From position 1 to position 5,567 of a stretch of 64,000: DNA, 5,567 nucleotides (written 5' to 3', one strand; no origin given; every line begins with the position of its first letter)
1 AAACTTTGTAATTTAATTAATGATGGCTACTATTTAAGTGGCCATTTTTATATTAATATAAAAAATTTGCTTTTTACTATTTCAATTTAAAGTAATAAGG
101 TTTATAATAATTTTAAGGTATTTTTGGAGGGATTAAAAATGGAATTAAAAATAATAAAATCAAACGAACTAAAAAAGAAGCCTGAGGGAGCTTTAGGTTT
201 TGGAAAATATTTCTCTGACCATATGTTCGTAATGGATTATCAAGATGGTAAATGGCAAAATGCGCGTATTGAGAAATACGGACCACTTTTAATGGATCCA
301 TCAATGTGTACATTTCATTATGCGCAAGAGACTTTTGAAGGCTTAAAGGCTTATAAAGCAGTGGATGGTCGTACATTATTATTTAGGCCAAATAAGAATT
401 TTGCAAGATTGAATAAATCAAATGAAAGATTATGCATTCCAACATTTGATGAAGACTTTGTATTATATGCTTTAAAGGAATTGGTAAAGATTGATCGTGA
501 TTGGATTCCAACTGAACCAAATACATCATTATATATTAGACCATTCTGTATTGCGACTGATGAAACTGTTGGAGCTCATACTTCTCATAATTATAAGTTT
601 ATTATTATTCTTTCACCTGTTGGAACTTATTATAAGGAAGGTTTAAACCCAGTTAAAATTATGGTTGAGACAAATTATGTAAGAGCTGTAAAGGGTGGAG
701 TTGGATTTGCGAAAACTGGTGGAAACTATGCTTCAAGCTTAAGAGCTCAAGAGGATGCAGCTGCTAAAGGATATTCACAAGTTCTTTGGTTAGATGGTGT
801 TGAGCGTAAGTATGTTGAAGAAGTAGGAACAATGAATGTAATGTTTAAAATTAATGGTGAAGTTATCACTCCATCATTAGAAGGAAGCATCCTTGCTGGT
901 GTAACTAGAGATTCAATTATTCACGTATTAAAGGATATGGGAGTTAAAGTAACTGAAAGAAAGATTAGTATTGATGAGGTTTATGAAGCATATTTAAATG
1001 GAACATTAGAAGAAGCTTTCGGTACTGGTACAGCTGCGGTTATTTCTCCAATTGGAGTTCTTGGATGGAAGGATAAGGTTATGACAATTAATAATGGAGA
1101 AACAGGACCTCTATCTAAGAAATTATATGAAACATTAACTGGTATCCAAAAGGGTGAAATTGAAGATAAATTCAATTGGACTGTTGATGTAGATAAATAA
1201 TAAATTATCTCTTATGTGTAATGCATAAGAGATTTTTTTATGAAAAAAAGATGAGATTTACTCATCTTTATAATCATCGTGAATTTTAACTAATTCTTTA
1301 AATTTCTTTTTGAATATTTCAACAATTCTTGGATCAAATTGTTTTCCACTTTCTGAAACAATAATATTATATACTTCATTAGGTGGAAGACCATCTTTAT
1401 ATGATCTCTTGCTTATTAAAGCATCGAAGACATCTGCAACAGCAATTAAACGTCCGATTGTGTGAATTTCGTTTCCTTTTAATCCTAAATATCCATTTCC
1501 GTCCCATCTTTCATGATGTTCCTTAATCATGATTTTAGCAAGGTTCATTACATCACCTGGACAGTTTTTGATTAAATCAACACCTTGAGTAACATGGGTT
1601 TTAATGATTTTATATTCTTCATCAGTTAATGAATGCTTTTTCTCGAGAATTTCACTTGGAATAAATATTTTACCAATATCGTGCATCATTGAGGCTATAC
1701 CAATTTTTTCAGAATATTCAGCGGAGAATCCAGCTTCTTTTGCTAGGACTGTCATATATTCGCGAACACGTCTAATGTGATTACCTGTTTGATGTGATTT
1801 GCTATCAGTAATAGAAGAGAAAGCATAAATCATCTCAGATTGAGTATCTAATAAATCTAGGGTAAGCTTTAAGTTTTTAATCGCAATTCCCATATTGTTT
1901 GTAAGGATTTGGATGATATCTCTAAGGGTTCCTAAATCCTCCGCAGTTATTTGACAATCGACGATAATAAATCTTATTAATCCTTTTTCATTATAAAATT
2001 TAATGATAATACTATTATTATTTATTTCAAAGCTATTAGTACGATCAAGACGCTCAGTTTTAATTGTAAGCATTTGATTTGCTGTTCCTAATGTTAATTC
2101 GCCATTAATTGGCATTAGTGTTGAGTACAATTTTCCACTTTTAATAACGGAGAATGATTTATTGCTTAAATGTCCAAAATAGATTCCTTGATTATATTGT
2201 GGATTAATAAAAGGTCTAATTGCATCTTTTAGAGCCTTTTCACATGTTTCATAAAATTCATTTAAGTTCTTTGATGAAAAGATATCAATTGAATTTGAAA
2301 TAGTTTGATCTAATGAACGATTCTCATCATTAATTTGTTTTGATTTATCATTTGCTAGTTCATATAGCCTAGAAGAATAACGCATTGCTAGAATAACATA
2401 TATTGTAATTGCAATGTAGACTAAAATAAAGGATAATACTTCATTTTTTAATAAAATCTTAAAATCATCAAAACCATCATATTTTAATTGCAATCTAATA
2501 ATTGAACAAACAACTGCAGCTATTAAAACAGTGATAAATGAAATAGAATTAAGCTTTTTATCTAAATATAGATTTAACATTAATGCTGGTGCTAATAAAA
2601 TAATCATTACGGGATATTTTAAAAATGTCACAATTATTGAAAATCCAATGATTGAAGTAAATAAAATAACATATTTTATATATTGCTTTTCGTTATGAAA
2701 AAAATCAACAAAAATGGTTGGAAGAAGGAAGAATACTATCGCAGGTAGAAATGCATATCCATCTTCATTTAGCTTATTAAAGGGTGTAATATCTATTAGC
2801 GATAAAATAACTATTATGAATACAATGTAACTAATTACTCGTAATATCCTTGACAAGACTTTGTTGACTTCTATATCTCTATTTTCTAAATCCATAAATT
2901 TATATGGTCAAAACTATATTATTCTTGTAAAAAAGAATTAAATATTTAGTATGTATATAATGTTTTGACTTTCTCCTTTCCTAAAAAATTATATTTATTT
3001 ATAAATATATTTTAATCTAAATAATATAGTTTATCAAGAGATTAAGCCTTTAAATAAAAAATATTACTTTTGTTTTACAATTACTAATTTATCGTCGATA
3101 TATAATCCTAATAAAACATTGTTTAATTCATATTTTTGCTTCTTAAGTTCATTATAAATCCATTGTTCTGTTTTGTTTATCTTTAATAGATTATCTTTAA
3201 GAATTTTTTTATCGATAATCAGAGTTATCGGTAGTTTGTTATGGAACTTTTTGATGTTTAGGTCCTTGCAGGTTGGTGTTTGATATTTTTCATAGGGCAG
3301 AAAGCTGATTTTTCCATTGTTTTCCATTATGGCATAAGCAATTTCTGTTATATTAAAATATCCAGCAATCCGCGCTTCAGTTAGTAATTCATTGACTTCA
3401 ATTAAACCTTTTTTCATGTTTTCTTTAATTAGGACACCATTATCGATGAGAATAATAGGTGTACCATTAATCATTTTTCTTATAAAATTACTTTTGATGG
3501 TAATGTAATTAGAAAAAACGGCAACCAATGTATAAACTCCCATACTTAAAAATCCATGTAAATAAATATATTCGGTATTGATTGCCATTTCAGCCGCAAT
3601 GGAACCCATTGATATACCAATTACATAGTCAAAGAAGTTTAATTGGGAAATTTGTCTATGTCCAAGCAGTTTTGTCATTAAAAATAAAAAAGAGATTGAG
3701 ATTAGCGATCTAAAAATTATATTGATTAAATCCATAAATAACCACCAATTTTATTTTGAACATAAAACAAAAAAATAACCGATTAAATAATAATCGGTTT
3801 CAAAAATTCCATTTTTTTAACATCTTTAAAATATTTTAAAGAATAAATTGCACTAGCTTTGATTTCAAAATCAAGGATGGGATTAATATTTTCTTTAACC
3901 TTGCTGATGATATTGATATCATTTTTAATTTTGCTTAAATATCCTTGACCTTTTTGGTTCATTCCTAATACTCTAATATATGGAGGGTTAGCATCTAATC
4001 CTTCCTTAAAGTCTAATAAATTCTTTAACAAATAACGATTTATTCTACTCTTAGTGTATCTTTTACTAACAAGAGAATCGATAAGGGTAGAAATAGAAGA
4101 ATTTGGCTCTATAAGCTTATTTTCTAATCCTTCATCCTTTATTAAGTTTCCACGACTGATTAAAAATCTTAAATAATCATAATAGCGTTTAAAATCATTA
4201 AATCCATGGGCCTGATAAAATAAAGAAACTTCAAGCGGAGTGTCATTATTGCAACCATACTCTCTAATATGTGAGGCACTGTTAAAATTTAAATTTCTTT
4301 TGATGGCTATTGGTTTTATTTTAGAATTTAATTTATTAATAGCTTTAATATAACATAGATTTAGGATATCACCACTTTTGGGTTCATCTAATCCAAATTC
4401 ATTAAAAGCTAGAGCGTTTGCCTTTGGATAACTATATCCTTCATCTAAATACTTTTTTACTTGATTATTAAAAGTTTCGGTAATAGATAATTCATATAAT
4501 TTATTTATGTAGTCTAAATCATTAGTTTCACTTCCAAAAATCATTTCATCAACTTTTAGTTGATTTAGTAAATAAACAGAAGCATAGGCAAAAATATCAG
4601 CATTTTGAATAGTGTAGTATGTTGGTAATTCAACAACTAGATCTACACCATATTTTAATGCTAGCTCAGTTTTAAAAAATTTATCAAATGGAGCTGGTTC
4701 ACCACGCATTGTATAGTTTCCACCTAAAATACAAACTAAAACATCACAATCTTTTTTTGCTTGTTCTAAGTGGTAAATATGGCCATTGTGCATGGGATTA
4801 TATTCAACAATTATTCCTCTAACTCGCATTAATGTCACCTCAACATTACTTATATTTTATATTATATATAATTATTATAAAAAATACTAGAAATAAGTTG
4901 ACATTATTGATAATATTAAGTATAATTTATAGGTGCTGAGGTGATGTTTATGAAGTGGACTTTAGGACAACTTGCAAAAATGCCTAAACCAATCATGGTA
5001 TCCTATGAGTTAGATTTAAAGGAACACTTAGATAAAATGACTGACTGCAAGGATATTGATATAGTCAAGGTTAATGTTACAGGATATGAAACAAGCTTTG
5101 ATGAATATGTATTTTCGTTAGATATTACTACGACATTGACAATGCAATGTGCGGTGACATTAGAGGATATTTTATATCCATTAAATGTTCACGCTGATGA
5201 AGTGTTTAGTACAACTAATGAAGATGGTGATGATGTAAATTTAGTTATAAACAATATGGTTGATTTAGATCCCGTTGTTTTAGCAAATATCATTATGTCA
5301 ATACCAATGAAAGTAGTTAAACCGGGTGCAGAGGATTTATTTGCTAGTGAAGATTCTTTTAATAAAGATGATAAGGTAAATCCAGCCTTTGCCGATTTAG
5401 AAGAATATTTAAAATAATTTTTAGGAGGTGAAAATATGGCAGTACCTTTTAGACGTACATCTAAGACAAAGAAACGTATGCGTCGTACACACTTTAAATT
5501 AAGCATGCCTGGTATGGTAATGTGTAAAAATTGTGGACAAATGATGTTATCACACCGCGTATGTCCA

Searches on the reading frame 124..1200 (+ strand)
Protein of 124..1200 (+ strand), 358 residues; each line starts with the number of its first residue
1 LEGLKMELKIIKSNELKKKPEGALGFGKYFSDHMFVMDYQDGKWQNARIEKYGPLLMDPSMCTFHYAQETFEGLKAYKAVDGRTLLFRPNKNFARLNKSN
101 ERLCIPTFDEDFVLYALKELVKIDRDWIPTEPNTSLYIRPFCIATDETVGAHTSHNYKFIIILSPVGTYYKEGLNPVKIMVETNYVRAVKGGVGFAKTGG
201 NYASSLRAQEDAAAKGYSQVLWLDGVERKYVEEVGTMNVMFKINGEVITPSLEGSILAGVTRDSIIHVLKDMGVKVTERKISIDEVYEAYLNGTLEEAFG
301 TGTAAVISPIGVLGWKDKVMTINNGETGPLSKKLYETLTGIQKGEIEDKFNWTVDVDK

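Call 64: search_protein_families(library=pfam, proteins=[window:124-1200:+], max_evalue=0.001)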
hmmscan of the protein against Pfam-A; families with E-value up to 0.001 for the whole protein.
window:124-1200:+ (358 aa): 1 family
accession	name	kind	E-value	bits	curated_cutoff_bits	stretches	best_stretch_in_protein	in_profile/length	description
PF01063.24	Aminotran_4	-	2.7e-31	109.6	28.5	1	71-310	3-220/223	Amino-transferase class IV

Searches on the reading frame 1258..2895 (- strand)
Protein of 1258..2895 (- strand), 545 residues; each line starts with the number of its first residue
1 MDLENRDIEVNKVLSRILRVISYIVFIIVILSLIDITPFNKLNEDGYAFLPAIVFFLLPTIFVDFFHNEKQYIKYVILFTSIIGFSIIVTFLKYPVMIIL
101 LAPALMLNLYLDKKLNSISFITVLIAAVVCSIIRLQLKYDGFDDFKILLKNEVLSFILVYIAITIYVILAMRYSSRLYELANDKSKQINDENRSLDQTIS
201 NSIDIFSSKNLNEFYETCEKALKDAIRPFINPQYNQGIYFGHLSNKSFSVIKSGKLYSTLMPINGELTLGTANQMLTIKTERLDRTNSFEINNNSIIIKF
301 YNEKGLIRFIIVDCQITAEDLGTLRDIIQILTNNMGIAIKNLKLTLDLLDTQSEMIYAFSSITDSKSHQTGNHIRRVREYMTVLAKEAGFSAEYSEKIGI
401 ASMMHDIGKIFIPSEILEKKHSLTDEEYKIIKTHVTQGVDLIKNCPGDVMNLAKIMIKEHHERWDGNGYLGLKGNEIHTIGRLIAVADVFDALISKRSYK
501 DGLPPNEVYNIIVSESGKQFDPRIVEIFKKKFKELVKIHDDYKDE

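Call 64: search_protein_families(library=pfam, proteins=[window:1258-2895:-], max_evalue=0.001)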
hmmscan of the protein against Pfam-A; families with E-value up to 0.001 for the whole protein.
window:1258-2895:- (545 aa): 3 families
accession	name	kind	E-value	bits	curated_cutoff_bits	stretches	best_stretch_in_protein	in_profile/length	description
PF13487.12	HD_5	-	7.3e-33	114.1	27.2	1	361-524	5-170/170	HD domain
PF01966.28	HD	-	2.1e-15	57.5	22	1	371-492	2-115/116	HD domain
PF11849.14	DUF3369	-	0.00021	22.1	27.2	1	186-345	12-165/168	Domain of unknown function (DUF3369)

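Call 66: search_protein_families(library=padloc, proteins=[window:1258-2895:-], max_evalue=0.001)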
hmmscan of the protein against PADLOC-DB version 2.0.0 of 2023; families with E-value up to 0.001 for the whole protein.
window:1258-2895:- (545 aa): 1 family
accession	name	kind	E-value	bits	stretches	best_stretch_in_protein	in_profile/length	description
PDLC01293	Cas10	-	0.00081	16.4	0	400-517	3-98/577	CAS-III; effector_LS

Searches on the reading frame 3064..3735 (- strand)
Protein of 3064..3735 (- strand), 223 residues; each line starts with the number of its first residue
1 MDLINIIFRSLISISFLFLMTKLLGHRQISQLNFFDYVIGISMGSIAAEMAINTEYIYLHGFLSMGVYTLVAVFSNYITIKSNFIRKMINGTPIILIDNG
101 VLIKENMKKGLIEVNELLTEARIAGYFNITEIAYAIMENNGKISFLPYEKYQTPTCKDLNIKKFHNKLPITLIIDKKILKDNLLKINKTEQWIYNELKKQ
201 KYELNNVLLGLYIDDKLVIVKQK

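Call 64: search_protein_families(library=pfam, proteins=[window:3064-3735:-], max_evalue=0.001)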
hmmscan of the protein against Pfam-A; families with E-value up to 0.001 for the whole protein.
window:3064-3735:- (223 aa): 2 families
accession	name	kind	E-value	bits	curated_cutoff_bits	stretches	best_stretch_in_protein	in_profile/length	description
PF04239.17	DUF421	-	2.1e-34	118.2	23.6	1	81-210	2-126/129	YetF C-terminal domain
PF20730.2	YetF_N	-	0.00022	21.4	26.5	1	4-78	2-76/76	YetF N-terminal transmembrane domain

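Call 66: search_protein_families(library=padloc, proteins=[window:3064-3735:-], max_evalue=0.001)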
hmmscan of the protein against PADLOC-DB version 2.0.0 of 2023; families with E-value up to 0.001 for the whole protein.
window:3064-3735:- (223 aa): 0 families

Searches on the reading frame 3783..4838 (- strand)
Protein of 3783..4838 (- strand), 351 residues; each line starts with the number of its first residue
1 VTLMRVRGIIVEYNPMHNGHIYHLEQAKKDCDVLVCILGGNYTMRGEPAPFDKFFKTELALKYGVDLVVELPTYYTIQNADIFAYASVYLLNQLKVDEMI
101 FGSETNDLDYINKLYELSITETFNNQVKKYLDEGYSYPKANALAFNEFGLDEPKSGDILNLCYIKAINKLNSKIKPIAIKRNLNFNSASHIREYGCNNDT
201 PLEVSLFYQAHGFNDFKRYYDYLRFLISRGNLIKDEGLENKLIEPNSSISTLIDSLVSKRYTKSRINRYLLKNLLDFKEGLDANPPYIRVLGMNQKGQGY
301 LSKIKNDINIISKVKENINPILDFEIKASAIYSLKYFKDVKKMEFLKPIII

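Call 64: search_protein_families(library=pfam, proteins=[window:3783-4838:-], max_evalue=0.001)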
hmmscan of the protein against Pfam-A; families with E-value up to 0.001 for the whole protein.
window:3783-4838:- (351 aa): 1 family
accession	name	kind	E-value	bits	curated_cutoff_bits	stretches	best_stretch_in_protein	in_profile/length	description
PF05636.17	HIGH_NTase1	-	1.1e-85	288.9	27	1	4-342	1-396/402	HIGH Nucleotidyl Transferase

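Call 66: search_protein_families(library=padloc, proteins=[window:3783-4838:-], max_evalue=0.001)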
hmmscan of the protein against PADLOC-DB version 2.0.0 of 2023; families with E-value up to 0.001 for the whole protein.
window:3783-4838:- (351 aa): 0 families

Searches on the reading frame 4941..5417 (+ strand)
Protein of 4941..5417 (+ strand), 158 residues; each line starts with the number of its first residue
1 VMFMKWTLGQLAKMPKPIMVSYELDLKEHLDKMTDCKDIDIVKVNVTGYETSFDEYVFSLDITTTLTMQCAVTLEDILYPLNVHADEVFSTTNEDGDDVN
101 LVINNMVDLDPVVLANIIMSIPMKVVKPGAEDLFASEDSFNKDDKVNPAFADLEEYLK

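Call 64: search_protein_families(library=pfam, proteins=[window:4941-5417:+], max_evalue=0.001)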
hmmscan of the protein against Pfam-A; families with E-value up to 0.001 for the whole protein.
window:4941-5417:+ (158 aa): 1 family
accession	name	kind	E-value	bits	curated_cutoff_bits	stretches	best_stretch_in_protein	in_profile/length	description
PF02620.22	YceD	-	5.6e-13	49.4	33.2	1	59-154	2-116/119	Large ribosomal RNA subunit accumulation protein YceD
